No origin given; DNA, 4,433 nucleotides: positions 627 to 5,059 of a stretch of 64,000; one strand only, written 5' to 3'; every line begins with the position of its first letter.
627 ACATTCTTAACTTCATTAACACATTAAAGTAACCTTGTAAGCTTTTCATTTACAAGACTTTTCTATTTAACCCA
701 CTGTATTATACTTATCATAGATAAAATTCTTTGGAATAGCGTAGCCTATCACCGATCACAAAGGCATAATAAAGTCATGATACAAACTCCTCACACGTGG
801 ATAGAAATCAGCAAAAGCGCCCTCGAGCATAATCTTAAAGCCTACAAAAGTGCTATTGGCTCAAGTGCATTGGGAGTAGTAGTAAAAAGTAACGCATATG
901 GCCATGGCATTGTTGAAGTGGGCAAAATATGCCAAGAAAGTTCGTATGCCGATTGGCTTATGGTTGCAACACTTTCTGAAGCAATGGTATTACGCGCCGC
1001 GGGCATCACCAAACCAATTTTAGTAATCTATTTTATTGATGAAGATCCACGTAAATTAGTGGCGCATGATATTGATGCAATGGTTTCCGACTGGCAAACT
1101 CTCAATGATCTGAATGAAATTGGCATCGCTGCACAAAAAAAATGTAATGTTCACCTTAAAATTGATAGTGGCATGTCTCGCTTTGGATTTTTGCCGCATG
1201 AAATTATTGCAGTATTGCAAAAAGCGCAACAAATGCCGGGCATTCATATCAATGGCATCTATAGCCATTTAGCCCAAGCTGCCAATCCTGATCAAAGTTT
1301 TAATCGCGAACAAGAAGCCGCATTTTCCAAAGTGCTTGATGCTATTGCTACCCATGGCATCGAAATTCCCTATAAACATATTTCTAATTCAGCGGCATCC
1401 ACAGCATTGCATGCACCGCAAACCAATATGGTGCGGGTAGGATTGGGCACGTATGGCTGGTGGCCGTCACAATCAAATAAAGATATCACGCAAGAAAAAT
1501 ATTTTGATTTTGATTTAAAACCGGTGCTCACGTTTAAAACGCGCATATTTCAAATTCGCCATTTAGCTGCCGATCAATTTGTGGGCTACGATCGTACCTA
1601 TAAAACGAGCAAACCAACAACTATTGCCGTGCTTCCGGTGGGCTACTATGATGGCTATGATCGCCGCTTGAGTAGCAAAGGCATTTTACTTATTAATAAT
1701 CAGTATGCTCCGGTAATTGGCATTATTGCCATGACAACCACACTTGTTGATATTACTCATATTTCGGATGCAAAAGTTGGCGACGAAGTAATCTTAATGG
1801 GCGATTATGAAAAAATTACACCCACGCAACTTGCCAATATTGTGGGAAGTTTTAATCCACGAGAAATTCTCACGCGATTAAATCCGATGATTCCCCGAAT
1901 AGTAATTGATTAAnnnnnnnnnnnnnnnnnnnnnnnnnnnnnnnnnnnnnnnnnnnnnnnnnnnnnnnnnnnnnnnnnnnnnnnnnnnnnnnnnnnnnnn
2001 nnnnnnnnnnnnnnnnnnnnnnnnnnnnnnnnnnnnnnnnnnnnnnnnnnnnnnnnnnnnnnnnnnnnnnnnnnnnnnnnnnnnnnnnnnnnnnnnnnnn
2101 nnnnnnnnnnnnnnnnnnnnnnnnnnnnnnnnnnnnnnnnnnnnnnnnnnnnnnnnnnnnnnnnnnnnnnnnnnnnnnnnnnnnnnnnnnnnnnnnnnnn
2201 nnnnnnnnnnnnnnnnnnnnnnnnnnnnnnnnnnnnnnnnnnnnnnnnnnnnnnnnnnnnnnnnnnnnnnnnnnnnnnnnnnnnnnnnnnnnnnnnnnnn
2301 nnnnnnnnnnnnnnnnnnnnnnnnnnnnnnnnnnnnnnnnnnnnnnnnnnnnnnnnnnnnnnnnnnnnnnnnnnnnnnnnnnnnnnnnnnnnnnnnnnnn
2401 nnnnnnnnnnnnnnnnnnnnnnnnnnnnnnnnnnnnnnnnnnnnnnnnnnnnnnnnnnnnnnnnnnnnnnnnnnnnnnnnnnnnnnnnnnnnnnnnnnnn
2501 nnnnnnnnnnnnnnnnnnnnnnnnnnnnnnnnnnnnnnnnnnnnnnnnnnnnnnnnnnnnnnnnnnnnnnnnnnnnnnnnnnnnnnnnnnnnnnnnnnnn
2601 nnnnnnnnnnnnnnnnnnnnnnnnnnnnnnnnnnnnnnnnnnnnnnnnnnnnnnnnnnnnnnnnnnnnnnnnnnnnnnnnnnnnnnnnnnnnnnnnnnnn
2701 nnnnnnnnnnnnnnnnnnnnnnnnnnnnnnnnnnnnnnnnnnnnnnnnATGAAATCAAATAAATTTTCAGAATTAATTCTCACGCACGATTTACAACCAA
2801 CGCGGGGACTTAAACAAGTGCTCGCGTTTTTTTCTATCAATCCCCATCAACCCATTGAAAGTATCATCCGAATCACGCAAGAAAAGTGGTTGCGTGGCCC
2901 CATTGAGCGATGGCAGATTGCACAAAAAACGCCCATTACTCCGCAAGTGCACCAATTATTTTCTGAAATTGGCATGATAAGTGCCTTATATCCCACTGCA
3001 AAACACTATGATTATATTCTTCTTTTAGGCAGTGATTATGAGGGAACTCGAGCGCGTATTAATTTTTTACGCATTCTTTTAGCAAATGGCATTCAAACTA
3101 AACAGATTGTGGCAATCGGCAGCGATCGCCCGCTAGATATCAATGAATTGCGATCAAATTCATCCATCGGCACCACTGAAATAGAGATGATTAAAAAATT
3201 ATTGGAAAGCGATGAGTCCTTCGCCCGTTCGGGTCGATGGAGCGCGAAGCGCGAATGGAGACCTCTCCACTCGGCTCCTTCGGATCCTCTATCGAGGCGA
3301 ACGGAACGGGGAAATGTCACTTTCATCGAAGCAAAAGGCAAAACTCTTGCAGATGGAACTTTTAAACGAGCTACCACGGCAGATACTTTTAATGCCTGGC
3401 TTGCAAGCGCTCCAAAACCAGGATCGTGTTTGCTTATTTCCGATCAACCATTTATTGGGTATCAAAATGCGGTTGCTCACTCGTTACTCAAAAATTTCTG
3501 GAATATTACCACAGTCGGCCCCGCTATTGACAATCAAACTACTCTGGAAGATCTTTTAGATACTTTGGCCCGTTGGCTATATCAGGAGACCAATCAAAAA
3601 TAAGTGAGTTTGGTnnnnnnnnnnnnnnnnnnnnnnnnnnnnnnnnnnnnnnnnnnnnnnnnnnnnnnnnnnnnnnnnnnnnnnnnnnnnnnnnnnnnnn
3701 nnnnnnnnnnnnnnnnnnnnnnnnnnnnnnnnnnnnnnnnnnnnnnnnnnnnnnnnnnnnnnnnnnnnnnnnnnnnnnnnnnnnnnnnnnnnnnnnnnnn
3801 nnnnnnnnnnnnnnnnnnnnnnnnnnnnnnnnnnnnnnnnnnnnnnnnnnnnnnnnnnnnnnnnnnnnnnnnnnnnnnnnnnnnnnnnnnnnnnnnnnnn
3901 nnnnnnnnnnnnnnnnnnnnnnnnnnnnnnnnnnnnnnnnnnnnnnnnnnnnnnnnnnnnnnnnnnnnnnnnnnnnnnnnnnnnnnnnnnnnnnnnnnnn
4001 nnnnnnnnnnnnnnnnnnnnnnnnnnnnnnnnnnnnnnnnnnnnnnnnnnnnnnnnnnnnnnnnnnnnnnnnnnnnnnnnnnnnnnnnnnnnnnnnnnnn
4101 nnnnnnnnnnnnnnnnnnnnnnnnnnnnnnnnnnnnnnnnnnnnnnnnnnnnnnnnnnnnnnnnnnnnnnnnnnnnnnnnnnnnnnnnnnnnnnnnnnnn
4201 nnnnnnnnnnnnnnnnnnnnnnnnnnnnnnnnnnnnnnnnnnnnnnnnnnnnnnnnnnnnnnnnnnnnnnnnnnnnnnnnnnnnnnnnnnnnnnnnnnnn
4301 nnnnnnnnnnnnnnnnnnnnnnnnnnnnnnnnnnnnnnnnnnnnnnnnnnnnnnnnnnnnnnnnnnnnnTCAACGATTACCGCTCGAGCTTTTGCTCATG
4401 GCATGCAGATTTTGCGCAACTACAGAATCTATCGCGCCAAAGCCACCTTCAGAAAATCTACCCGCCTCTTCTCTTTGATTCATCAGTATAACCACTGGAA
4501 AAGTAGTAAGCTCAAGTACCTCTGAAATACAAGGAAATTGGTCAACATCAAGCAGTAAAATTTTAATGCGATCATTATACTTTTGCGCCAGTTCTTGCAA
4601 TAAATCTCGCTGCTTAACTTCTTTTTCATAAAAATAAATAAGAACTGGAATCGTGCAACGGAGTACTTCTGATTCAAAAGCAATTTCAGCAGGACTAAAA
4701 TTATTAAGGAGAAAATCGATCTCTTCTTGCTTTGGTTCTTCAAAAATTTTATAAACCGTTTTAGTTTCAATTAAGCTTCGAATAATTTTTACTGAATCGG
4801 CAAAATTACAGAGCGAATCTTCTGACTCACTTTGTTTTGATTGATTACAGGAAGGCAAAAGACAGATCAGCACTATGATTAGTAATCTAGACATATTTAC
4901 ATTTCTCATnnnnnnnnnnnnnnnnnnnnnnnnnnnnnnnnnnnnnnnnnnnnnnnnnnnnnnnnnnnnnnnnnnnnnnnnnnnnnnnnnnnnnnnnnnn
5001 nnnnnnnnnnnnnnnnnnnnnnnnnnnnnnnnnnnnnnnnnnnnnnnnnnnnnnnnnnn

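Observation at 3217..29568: Modular GC-rich palindromic repeat family colonising both intergenic DNA and essential ORFs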

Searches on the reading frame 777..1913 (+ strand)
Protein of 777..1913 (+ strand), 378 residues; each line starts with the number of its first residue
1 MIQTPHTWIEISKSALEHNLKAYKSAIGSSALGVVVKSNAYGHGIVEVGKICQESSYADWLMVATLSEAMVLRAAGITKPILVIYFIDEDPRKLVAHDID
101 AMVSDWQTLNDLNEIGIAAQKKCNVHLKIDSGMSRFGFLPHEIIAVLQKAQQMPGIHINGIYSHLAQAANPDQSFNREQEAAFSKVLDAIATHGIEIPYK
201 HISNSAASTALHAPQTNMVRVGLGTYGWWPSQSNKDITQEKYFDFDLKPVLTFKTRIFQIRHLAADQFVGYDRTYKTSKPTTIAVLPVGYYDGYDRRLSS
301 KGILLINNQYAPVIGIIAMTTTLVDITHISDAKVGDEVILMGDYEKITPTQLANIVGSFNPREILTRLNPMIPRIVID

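Call 63: search_protein_families(library=pfam, proteins=[window:777-1913:+], max_evalue=0.01)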
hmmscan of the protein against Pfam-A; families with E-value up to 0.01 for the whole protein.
window:777-1913:+ (378 aa): 2 families
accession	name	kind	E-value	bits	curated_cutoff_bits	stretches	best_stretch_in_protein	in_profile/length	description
PF01168.26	Ala_racemase_N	-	7e-60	202.9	24.1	1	11-227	1-217/220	Alanine racemase, N-terminal domain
PF00842.27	Ala_racemase_C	-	9e-35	119.5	25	1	250-375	1-126/127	Alanine racemase, C-terminal domain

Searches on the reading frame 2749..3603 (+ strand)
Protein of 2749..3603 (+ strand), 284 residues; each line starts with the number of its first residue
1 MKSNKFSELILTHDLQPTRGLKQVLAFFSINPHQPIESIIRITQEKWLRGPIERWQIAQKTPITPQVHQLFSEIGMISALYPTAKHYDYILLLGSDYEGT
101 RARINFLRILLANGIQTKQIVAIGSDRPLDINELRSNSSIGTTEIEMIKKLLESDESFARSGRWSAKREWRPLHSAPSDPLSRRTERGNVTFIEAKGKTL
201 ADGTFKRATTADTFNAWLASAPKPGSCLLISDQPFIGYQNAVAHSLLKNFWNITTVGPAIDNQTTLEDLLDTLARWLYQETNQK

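Call 8: search_protein_families(library=pfam, proteins=[window:2749-3603:+])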
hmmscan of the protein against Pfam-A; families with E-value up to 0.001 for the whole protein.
window:2749-3603:+ (284 aa): 0 families

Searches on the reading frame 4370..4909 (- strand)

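Call 63: search_protein_families(library=pfam, proteins=[window:4370-4909:-], max_evalue=0.01)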
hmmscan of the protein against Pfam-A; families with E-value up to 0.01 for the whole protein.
window:4370-4909:- (179 aa): 2 families
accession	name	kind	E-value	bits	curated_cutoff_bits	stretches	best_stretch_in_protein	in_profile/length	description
PF00085.26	Thioredoxin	-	0.00027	21.4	23.5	1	77-153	9-89/103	Thioredoxin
PF13848.12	Thioredoxin_6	-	0.0006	20.2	27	1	85-147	93-162/184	Thioredoxin-like domain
